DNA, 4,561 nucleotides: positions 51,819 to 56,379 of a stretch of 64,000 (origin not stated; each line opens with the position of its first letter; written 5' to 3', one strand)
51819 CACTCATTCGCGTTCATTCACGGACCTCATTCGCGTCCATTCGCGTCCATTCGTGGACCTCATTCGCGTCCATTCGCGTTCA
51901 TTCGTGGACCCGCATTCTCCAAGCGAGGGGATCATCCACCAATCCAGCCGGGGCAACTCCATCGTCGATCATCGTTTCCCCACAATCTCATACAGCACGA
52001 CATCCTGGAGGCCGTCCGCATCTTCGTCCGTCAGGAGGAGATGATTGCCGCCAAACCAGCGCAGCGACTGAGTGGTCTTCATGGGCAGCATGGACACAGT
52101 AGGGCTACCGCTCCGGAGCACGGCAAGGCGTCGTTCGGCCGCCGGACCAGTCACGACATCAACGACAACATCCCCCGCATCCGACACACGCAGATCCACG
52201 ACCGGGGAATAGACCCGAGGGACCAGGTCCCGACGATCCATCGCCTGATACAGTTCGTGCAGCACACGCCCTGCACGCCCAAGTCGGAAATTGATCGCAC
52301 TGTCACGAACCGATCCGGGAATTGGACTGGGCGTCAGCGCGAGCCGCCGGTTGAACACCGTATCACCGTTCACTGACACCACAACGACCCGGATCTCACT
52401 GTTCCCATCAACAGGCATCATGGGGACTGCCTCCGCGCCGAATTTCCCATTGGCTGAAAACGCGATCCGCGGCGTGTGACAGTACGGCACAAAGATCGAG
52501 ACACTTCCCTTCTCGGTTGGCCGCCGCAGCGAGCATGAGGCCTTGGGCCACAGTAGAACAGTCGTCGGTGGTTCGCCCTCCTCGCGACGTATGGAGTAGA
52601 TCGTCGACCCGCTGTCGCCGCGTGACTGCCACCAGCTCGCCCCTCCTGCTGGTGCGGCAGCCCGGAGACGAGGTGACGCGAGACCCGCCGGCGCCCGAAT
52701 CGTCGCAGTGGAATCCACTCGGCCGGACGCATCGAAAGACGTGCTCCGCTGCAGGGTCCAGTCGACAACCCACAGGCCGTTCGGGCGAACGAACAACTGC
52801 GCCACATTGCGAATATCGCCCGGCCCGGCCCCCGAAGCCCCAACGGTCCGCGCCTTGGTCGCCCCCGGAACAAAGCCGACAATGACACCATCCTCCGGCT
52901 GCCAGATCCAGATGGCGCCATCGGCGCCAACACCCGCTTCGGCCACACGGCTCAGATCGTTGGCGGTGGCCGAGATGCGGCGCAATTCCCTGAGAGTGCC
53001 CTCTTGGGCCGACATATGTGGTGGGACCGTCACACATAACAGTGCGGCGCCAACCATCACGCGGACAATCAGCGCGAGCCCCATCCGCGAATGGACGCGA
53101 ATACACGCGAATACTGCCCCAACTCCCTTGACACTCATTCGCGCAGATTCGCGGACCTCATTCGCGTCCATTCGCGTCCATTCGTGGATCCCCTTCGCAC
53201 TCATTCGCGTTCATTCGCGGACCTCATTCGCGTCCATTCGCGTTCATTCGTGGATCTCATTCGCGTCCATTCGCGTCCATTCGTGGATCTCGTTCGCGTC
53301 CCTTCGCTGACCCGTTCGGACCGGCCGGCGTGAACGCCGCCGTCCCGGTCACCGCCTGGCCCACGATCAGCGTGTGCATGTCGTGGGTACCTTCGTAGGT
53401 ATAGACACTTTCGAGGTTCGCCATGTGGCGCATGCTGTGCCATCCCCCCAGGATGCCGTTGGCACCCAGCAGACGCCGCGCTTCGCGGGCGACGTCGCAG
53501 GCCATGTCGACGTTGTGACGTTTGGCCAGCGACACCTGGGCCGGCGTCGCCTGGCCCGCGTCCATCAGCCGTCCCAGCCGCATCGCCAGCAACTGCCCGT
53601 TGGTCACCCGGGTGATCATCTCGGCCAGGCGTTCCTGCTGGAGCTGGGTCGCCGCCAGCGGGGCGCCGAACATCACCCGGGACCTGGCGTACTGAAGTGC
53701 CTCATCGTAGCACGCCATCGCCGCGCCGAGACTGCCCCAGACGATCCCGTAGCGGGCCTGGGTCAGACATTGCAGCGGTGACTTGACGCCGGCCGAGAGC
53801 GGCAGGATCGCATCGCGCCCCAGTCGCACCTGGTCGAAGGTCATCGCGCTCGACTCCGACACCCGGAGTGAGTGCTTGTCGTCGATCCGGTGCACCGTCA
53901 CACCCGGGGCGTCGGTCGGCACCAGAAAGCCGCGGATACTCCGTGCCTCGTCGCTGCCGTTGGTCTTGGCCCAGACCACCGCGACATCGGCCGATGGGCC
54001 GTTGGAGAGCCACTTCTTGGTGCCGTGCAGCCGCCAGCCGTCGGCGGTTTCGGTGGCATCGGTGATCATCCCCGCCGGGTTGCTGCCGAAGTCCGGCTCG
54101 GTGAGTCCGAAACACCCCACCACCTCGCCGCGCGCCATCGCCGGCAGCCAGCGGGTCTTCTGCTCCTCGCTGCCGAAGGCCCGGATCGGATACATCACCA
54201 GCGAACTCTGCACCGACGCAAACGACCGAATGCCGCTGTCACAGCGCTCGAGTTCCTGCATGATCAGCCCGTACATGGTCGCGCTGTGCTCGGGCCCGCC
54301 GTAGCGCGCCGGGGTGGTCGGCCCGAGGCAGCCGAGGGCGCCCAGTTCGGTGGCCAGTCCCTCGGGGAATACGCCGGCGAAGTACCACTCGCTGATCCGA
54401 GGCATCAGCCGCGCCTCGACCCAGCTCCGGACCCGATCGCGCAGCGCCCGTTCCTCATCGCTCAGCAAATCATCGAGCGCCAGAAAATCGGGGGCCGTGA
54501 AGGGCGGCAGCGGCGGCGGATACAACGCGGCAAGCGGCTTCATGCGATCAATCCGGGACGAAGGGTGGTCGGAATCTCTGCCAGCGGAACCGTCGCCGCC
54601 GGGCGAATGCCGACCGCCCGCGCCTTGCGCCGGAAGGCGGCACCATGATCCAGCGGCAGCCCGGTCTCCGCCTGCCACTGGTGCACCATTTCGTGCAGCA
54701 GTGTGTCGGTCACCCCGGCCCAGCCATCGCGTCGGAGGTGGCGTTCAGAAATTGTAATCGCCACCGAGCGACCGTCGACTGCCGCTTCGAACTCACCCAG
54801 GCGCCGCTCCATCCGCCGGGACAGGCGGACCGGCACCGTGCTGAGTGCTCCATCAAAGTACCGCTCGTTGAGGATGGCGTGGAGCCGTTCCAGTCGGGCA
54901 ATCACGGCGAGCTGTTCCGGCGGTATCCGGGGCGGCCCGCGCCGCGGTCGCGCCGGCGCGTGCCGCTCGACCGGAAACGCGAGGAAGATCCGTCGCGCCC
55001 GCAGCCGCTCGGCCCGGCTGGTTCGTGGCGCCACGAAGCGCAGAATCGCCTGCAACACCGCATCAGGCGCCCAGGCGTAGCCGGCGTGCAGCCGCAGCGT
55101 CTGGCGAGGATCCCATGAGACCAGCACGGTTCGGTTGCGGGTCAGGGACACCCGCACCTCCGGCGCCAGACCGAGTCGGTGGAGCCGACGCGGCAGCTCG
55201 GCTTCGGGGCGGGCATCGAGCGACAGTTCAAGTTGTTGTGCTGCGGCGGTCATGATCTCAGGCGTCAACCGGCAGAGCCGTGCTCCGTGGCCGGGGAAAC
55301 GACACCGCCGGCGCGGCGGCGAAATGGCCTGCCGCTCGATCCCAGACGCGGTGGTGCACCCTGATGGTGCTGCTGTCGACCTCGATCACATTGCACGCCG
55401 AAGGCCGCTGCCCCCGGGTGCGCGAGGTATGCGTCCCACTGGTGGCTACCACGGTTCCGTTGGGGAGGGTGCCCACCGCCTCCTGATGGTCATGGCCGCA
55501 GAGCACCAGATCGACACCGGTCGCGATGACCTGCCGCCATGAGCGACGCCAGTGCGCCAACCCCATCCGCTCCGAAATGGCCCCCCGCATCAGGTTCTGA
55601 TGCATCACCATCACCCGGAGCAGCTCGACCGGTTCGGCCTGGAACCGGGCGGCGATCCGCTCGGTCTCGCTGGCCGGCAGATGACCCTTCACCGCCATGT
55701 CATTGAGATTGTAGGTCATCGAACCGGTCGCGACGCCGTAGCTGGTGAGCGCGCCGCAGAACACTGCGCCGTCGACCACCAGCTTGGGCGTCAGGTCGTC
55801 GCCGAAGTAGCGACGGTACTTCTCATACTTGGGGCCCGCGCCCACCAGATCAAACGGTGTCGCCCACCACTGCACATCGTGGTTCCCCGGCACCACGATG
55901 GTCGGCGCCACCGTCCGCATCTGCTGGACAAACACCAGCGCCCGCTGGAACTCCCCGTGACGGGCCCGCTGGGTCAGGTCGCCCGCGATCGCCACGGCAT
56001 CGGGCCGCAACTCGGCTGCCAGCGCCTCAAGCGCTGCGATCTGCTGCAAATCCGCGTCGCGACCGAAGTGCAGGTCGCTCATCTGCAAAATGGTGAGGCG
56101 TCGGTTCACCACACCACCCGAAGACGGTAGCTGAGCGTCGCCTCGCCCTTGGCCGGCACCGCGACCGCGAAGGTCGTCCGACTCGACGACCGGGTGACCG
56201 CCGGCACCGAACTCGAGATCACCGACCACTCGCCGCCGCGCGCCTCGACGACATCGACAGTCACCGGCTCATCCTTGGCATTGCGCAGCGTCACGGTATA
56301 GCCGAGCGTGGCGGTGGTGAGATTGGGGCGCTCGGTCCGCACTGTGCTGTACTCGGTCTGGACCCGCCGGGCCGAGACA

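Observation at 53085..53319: Second locus of the same element: hairpin butted against the P2 start codon plus five phased 33-bp units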

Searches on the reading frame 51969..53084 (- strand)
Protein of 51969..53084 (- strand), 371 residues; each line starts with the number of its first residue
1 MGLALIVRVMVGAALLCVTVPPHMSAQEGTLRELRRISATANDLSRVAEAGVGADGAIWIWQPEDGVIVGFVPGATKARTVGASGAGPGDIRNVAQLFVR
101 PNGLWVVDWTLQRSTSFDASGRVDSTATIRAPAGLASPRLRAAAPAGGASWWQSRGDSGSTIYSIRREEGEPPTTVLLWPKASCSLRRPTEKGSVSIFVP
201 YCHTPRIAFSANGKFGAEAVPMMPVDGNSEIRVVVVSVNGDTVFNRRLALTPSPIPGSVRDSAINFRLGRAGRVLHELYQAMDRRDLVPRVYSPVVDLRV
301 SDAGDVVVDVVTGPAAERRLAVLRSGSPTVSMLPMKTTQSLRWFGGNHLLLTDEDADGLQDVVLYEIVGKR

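Call 10: search_protein_families(library=pfam, proteins=[window:51969-53084:-], max_evalue=0.01)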
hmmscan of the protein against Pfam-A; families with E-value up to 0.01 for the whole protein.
window:51969-53084:- (371 aa): 0 families

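Call 19: find_encoding_contigs(protein=window:51969-53084:-, flank=3000, max_places=6)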
Protein window:51969-53084:- (371 aa): no gene with exactly this product is on record in the collection.

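Call 44: find_homologous_proteins(query=window:51969-53084:-, max_evalue=0.001)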
Query window:51969-53084:- (371 aa): 13 proteins with E <= 0.001 among 8000 candidates.
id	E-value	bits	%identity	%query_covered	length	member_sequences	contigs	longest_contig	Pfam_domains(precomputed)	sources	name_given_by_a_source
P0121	7.8e-242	820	100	100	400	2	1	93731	-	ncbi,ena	-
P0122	5.8e-149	514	66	100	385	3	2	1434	-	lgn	-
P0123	3.2e-145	502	66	98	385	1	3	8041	-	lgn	-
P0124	6.9e-144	497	66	100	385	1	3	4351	-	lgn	-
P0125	1.5e-137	476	64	98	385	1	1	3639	-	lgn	-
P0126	1.2e-130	454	61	100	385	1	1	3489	-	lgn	-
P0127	4.4e-130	452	61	96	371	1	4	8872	-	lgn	-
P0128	1.3e-120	421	57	95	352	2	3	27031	-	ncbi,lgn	-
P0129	9.4e-120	418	58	96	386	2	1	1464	-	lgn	-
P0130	6.0e-118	412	57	94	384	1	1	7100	-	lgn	-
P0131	7.1e-118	412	58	99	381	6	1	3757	-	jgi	jgi:hypothetical protein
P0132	1.4e-113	398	56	98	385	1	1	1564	-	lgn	-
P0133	2.6e-63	232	40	97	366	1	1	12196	-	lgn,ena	-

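Call 46: find_encoding_contigs(protein=P0128, flank=5000, max_places=3)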
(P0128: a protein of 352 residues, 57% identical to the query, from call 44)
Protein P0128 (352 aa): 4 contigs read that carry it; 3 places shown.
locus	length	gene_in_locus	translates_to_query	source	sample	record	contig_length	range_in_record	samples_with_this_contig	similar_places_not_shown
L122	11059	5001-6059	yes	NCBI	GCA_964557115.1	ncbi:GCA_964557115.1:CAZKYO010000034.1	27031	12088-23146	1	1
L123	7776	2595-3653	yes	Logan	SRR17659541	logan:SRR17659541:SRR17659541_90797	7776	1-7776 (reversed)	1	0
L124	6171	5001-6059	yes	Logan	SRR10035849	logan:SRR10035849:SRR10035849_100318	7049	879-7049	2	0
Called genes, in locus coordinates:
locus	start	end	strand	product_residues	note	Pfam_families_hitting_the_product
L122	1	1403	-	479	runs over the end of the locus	PF00171:Aldedh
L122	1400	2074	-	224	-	PF00392:GntR, PF07729:FCD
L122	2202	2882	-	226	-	-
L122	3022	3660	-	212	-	-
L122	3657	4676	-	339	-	-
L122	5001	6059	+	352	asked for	-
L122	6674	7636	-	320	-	PF20434:BD-FAE, PF07859:Abhydrolase_3, PF00326:Peptidase_S9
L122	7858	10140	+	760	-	PF01433:Peptidase_M1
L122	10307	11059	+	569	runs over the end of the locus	PF04389:Peptidase_M28, PF01546:Peptidase_M20 (faint)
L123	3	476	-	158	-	?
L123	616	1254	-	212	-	-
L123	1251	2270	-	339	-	-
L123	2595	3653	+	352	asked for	-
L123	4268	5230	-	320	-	PF20434:BD-FAE, PF07859:Abhydrolase_3, PF00326:Peptidase_S9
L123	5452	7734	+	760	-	PF01433:Peptidase_M1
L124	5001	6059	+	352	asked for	-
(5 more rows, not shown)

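Call 47: find_encoding_contigs(protein=P0127, flank=5000, max_places=3)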
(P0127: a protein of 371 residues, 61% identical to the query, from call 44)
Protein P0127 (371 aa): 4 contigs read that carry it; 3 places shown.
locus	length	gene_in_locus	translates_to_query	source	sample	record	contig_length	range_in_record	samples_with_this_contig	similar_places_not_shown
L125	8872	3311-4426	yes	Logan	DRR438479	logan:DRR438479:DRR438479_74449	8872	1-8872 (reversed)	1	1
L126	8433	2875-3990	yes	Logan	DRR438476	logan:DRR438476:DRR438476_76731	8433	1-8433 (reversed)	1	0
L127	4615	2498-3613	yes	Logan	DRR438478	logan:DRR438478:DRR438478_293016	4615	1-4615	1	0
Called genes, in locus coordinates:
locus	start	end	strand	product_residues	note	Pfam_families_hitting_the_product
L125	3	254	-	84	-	?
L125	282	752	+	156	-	-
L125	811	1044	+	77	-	-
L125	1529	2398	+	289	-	-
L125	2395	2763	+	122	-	-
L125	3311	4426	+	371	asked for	-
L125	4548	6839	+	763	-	PF14312:FG-GAP_2 (faint), PF08309:LVIVD (faint)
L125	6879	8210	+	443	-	PF13540:RCC1_2 (faint), PF00415:RCC1 (faint), PF25390:WD40_RLD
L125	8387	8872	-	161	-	?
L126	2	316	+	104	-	?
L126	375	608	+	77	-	-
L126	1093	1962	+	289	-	-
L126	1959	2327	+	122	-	-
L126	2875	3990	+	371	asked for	-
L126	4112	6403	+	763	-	PF14312:FG-GAP_2 (faint), PF08309:LVIVD (faint)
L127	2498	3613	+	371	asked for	-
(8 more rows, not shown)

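Call 48: find_encoding_contigs(protein=P0123, flank=5000, max_places=3)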
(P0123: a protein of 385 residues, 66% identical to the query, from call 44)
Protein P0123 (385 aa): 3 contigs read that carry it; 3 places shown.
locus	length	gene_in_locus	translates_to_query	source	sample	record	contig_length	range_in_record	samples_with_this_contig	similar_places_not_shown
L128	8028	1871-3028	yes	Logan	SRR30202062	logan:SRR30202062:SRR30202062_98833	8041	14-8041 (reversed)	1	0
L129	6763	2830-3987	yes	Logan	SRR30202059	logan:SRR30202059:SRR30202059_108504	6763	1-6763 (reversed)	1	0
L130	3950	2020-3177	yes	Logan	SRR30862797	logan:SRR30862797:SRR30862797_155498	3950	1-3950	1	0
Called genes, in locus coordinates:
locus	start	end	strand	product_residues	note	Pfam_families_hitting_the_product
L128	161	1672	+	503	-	PF20142:Scaffold, PF01471:PG_binding_1, PF03734:YkuD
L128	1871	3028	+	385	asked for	-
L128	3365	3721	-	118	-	PF25213:HVO_A0261_N (weak), PF12840:HTH_20, PF01022:HTH_5, PF12802:MarR_2, PF09339:HTH_IclR (weak)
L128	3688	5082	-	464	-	PF00753:Lactamase_B, PF00581:Rhodanese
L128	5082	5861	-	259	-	PF01925:TauE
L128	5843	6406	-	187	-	PF00581:Rhodanese, PF11127:YgaP-like_TM (weak)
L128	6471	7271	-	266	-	PF02265:S1-P1_nuclease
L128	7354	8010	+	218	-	-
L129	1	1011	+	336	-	?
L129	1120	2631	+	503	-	PF20142:Scaffold, PF01471:PG_binding_1, PF03734:YkuD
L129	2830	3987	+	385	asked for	-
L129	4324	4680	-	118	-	PF25213:HVO_A0261_N (weak), PF12840:HTH_20, PF01022:HTH_5, PF12802:MarR_2, PF09339:HTH_IclR (weak)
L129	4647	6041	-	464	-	PF00753:Lactamase_B, PF00581:Rhodanese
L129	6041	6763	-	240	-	?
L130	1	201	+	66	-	?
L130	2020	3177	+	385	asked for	-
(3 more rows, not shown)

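Call 51: list_cluster_members(proteins=[P0121, P0128])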
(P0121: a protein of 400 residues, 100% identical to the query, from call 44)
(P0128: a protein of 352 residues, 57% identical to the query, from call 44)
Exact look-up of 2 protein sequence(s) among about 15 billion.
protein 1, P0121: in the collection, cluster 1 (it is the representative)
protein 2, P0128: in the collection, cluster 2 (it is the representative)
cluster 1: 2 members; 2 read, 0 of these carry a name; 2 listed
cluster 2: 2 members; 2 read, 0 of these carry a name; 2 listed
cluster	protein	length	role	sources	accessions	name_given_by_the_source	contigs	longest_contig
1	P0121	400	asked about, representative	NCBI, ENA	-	-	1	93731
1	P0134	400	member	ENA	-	-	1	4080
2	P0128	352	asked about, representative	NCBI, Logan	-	-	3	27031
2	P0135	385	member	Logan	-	-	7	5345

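Call 99: predict_structure(alignment_id=A2)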
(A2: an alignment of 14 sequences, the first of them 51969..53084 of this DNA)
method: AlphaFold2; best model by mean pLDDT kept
length: 371 residues; sequences in the alignment: 14
mean_pLDDT: 86.8   pTM: 0.85
mean pLDDT of the five models: 86.8, 86.2, 85.9, 84.9, 84.2
residues with pLDDT >= 90: 209; 70-90: 127; 50-70: 14; < 50: 21
segments of 3 or more residues with pLDDT < 50: 1-20
pLDDT, mean of each block of 10 residues (from residue 1): 39 41 74 93 86 92 91 86 84 93 92 91 91 93 87 91 90 88 79 88 92 95 75 94 93 91 82 87 88 94 97 94 91 94 96 91 91 49
secondary structure, 60 per line:
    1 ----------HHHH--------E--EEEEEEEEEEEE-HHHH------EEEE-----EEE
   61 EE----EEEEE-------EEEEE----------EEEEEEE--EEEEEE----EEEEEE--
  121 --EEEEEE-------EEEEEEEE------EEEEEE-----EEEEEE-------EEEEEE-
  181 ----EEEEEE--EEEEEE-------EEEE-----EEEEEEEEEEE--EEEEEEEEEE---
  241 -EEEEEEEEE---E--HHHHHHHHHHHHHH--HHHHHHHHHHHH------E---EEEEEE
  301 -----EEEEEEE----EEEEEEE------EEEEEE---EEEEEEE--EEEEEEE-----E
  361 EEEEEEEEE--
elements in order: H11-14 E26-37 H39-42 E49-52 E58-62 E67-71 E79-83 E94-100 E103-108 E113-118 E123-128 E136-143 E150-155 E161-166 E174-179 E185-190 E193-198 E206-209 E215-225 E228-237 E242-250 H257-270 H273-284 E295-300 E306-312 E317-323 E330-335 E339-345 E348-354 E360-369

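Call 101: fold_search(model_id=the predicted structure, library=pdb)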
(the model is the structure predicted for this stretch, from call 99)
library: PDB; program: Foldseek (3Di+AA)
matches with E <= 10: 1536; with E <= 0.001: 436
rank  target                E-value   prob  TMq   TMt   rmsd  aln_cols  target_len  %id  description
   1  6rek                  9.1e-09  1.00  0.44  0.60   6.6       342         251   13  Crystal structure of Pizza6-SH with Cu2+ (released 2019-07-31)
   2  1q7f_B                1.1e-08  1.00  0.43  0.55  10.8       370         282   10  Brain Tumor NHL domain (released 2003-10-21)
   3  6ren_A                1.4e-08  1.00  0.41  0.56   7.9       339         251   14  Crystal structure of 3fPizza6-SH with Zn2+ (released 2019-07-31)
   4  6i3b_A                1.4e-08  1.00  0.39  0.53   8.4       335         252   16  Crystal structure of cPizza6-AYW, a circularly permuted designer protein (released 2019-11-20)
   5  6rej                  1.9e-08  1.00  0.43  0.59   6.8       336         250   14  Crystal structure of Pizza6-SH with Zn2+ (released 2019-07-31)
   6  9l35_A                1.9e-08  1.00  0.42  0.50   8.7       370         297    9  Crystal structure of C45G9.5 protein from Caenorhabditis elegans (released 2025-12-17)
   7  6ren_B                2.0e-08  1.00  0.40  0.55   8.6       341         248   13  Crystal structure of 3fPizza6-SH with Zn2+ (released 2019-07-31)
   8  6f0s                  2.3e-08  1.00  0.42  0.57   7.8       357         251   14  Crystal structure of Pizza6-SYW (released 2018-03-21)
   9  7zpz                  2.5e-08  1.00  0.39  0.54   9.5       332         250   15  Crystal structure of Pizza6-TSR-TSH with Silicotungstic Acid (STA) polyoxometalate (released 2023-05-10)
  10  7zqg                  3.6e-08  1.00  0.38  0.53  10.9       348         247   12  Crystal structure of Pizza6-KSH-TSH with Silicotungstic Acid (STA) polyoxometalate (released 2023-05-10)
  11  4raa                  3.6e-08  1.00  0.44  0.46   9.6       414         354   12  Crystal structure of a Putative exported protein (BF0058) from Bacteroides fragilis NCTC 9343 at 2.60 A resolution (released 2014-10-15)
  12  4zlr_B                3.8e-08  1.00  0.43  0.54   9.7       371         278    9  Structure of the Brat-NHL domain bound to consensus RNA motif (released 2015-11-11)
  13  9l35_B                3.8e-08  1.00  0.39  0.45  10.2       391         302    9  Crystal structure of C45G9.5 protein from Caenorhabditis elegans (released 2025-12-17)
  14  7zcj                  4.0e-08  1.00  0.42  0.57   7.9       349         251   15  Crystal structure of Pizza6-TNH-TSH with Silicotungstic Acid (STA) polyoxometalate (released 2023-04-19)
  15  6xg7                  4.4e-08  1.00  0.42  0.51   8.2       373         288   11  1.3 A Resolution Structure of the of the NHL Repeat Region of D. melanogaster Thin (released 2020-12-16)
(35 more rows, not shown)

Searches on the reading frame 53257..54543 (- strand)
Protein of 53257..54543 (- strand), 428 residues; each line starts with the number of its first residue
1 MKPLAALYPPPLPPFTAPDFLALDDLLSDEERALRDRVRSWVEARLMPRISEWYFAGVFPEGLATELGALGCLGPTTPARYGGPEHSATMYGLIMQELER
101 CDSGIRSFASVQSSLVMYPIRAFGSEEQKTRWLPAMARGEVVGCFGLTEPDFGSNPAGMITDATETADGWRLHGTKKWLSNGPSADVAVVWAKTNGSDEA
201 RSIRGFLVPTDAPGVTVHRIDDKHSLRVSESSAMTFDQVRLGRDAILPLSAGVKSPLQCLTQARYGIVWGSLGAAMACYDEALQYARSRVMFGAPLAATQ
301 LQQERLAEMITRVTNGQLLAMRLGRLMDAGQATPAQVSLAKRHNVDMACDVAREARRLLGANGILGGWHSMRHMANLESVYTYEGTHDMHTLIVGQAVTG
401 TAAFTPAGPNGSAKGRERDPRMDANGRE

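Call 10: search_protein_families(library=pfam, proteins=[window:53257-54543:-], max_evalue=0.01)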
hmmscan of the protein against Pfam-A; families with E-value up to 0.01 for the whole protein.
window:53257-54543:- (428 aa): 4 families
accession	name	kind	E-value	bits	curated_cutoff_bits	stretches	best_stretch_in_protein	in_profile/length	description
PF02771.21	Acyl-CoA_dh_N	-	5.7e-34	117.3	22.9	1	28-140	1-113/113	Acyl-CoA dehydrogenase, N-terminal domain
PF00441.29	Acyl-CoA_dh_1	-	1.7e-31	109.8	22.4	1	252-398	3-149/150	Acyl-CoA dehydrogenase, C-terminal domain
PF02770.24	Acyl-CoA_dh_M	-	1.7e-22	79.8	33.3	1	144-239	1-97/97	Acyl-CoA dehydrogenase, middle domain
PF08028.16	Acyl-CoA_dh_2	-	5.3e-08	33.7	22.7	1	270-372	6-118/134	Acyl-CoA dehydrogenase, C-terminal domain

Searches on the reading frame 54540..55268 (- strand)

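Call 10: search_protein_families(library=pfam, proteins=[window:54540-55268:-], max_evalue=0.01)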
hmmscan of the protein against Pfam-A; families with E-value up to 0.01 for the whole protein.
window:54540-55268:- (242 aa): 1 family
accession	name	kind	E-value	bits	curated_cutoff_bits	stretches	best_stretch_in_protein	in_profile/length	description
PF10263.15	SprT-like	-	5.4e-12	46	25.6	1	127-220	2-96/108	SprT-like family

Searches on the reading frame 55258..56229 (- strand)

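Call 10: search_protein_families(library=pfam, proteins=[window:55258-56229:-], max_evalue=0.01)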
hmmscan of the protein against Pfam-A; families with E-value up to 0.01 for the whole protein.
window:55258-56229:- (323 aa): 2 families
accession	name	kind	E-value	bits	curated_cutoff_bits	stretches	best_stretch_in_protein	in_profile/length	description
PF00149.33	Metallophos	-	1e-15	59.1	21.5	1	46-249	2-190/191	Calcineurin-like phosphoesterase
PF12850.12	Metallophos_2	-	5.4e-11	43.2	27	1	46-284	2-151/154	Calcineurin-like phosphoesterase superfamily domain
